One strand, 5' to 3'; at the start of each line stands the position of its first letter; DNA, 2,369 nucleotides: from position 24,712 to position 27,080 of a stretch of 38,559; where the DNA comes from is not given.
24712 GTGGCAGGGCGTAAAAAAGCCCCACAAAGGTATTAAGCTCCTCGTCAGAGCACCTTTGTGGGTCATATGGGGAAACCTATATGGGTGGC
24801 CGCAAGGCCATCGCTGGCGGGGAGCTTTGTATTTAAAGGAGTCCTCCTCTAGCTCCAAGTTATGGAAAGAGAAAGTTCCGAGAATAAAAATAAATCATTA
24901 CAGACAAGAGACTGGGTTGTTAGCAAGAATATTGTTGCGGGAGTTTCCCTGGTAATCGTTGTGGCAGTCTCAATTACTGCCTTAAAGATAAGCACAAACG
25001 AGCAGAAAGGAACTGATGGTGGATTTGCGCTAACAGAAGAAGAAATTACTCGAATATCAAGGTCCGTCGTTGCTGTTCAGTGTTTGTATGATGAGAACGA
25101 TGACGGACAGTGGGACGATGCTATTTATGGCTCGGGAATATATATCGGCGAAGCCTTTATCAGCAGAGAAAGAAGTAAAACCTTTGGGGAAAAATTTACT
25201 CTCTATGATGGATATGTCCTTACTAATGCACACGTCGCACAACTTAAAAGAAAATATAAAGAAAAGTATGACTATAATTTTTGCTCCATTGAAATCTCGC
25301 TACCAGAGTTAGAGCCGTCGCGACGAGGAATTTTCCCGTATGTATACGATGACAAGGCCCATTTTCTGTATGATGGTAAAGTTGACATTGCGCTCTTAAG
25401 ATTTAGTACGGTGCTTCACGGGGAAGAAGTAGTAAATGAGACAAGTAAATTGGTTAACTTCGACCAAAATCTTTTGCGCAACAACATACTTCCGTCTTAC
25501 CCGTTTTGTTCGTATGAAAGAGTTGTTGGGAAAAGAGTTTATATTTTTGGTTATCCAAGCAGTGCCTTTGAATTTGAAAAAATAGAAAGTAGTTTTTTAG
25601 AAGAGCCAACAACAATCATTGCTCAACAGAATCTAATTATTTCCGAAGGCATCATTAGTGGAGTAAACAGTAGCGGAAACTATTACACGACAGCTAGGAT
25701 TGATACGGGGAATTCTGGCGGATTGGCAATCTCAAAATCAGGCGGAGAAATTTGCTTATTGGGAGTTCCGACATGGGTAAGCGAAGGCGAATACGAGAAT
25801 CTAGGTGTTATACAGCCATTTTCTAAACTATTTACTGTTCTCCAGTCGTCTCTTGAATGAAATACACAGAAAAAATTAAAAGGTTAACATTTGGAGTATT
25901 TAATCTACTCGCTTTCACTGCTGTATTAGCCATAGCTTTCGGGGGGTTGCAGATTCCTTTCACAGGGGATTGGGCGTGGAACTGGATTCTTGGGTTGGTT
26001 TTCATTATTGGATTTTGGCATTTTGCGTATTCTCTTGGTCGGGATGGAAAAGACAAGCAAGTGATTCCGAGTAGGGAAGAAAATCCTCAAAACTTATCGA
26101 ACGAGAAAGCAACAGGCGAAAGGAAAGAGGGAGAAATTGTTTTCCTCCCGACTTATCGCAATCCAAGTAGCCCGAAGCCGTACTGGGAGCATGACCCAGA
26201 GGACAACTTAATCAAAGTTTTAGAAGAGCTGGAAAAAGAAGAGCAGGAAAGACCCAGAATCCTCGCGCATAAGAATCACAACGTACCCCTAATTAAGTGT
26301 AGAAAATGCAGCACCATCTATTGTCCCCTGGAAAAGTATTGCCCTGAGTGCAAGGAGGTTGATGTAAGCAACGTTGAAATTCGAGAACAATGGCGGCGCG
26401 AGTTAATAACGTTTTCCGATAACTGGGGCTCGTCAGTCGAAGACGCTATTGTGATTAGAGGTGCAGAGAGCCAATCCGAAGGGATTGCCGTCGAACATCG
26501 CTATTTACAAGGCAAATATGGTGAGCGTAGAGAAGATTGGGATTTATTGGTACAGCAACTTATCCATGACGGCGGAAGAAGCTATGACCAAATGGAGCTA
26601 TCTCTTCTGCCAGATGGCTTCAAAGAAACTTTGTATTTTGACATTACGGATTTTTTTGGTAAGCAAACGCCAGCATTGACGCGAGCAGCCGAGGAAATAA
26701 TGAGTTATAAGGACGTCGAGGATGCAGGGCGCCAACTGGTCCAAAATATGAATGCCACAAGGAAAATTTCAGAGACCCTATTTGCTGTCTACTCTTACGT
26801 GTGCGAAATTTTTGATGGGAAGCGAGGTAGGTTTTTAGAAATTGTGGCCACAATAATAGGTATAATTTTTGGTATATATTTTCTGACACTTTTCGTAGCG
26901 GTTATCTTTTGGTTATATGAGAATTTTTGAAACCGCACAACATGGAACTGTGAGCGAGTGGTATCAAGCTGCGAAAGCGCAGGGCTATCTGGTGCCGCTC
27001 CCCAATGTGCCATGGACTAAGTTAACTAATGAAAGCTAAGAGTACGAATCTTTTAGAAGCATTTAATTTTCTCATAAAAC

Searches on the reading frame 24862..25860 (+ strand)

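Call 3: search_protein_families(library=pfam, proteins=[window:24862-25860:+], max_evalue=1)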
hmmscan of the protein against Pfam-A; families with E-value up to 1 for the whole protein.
window:24862-25860:+ (332 aa): 3 families
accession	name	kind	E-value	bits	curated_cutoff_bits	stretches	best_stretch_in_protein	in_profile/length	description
PF13365.12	Trypsin_2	-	4.4e-09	37.7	27.6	1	116-295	9-139/144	Trypsin-like peptidase domain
PF00089.32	Trypsin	-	0.00013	22.3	20.6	1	115-324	33-217/220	Trypsin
PF01732.22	Mycop_pep_DUF31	-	0.14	12.2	27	0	117-140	52-76/346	Mycoplasma peptidase (DUF31)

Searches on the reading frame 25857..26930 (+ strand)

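Call 3: search_protein_families(library=pfam, proteins=[window:25857-26930:+], max_evalue=1)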
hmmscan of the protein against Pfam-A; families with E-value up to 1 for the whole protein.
window:25857-26930:+ (357 aa): 2 families
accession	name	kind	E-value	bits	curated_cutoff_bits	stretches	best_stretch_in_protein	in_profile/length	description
PF12172.15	zf-ChsH2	-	0.033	14.4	23.2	1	146-166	12-32/37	ChsH2, rubredoxin-like zinc ribbon domain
PF20990.2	DUF2207_C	-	0.047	13.8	33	0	5-55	131-184/247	Predicted membrane protein (DUF2207) C-terminal domain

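Call 9: search_protein_families(library=phrogs, proteins=[window:25857-26930:+], max_evalue=1)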
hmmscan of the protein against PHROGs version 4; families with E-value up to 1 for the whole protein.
window:25857-26930:+ (357 aa): 2 families
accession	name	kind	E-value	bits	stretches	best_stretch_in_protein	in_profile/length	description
phrog_16351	-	DNA, RNA and nucleotide metabolism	0.029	15.8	1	129-172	47-91/97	DNA binding protein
phrog_11340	-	unknown function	0.1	14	1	15-63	36-81/109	-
